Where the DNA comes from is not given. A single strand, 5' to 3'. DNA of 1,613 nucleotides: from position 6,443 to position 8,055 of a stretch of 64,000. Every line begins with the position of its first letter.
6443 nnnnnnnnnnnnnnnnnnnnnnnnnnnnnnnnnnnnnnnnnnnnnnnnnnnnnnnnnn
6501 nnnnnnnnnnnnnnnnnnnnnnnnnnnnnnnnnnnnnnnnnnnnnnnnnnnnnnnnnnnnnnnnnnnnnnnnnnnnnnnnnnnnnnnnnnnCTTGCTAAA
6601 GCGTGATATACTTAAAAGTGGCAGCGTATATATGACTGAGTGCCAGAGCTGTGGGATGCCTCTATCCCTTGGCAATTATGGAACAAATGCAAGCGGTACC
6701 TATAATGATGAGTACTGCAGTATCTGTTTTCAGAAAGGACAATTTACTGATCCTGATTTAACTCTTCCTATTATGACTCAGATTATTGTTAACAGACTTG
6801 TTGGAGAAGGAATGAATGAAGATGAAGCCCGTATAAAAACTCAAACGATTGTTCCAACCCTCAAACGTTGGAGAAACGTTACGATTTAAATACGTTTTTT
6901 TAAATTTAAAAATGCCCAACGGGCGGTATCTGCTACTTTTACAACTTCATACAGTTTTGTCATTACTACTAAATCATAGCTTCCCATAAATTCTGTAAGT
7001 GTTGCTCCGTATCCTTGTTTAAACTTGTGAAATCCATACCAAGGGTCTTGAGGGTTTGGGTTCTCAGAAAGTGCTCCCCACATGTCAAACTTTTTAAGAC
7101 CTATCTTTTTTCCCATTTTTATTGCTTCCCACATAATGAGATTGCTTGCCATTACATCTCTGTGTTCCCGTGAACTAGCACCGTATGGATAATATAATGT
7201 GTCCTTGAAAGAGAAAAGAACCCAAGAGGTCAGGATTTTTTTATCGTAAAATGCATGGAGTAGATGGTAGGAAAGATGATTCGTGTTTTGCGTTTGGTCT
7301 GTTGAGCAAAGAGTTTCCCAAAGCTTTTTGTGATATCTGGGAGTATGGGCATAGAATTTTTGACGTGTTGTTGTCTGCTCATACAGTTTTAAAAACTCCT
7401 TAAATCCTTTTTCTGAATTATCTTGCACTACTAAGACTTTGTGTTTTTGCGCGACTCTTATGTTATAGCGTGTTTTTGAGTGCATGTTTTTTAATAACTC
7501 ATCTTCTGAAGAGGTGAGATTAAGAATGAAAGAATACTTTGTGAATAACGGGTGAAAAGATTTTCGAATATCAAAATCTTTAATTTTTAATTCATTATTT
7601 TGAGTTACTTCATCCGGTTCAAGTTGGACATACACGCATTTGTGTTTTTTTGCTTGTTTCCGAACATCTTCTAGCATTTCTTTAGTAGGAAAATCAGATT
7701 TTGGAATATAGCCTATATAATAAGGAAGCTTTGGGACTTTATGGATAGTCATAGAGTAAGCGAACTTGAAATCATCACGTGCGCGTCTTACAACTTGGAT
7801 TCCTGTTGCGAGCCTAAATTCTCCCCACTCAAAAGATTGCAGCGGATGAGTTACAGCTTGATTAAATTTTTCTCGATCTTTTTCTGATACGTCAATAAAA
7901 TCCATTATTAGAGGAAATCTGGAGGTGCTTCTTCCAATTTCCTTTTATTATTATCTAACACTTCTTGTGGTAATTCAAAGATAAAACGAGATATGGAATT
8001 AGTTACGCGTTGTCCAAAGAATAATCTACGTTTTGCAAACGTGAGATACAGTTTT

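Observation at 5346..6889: Nickel superoxide dismutase operon (sodN-sodX) plus methyltransferase and Zn-ribbon genes in a likely small-genome anaerobe-type bacterium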

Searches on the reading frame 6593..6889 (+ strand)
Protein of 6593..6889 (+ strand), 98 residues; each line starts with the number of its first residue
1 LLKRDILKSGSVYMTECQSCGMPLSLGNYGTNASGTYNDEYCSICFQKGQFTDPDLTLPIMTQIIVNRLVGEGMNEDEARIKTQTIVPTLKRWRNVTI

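Call 3: search_protein_families(library=pfam, proteins=[window:6593-6889:+], max_evalue=0.1)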
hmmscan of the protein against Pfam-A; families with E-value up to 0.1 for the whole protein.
window:6593-6889:+ (98 aa): 1 family
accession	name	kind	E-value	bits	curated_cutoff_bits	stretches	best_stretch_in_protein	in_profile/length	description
PF12674.12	Zn_ribbon_2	-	9.9e-22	77.9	22.5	1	17-94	2-81/81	Putative zinc ribbon domain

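Call 4: search_protein_families(library=ncbifam, proteins=[window:6593-6889:+], max_evalue=0.1)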
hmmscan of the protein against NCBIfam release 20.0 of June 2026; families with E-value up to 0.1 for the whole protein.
window:6593-6889:+ (98 aa): 1 family
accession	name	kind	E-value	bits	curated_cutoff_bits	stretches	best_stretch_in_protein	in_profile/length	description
NF045510.1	4Cys_prefix_kin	domain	0.065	13.5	24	1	17-24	19-26/26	4-Cys prefix domain-containing protein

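Call 51: search_solved_structures(query=window:6632-6886:+, max_evalue=1)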
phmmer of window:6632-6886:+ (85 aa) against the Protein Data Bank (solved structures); distinct sequences matched with E-value up to 1: 0.

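Call 52: search_protein_families(library=padloc, proteins=[window:6632-6889:+], max_evalue=0.01)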
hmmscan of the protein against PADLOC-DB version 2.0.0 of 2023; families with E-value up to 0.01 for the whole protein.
window:6632-6889:+ (85 aa): 0 families

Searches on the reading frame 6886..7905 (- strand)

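Call 3: search_protein_families(library=pfam, proteins=[window:6886-7905:-], max_evalue=0.1)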
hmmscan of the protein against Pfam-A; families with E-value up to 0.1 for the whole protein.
window:6886-7905:- (339 aa): 2 families
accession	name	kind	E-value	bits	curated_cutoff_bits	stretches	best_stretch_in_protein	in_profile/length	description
PF02388.22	FemAB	-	7.8e-27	94.6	24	3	223-325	306-404/406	FemAB family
PF13480.13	Acetyltransf_6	-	2.2e-09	38.1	22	1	143-277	5-136/143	Acetyltransferase (GNAT) domain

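Call 4: search_protein_families(library=ncbifam, proteins=[window:6886-7905:-], max_evalue=0.1)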
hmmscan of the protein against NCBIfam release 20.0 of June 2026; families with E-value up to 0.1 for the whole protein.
window:6886-7905:- (339 aa): 3 families
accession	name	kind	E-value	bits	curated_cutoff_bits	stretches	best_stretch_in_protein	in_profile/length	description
TIGR03019.1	pepcterm_femAB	equivalog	1.2e-11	44.3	260.35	1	122-313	117-288/330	FemAB family XrtA/PEP-CTERM system-associated protein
NF047883.1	UAcmpLyAlTFemX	equivalog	2.3e-07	30.4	500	1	125-321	149-334/337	UDP-N-acetylmuramoylpentapeptide-lysine N(6)-alanyltransferase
NF033644.1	antiterm_UpxY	subfamily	0.082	12.9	100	0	105-180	32-107/164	UpxY family transcription antiterminator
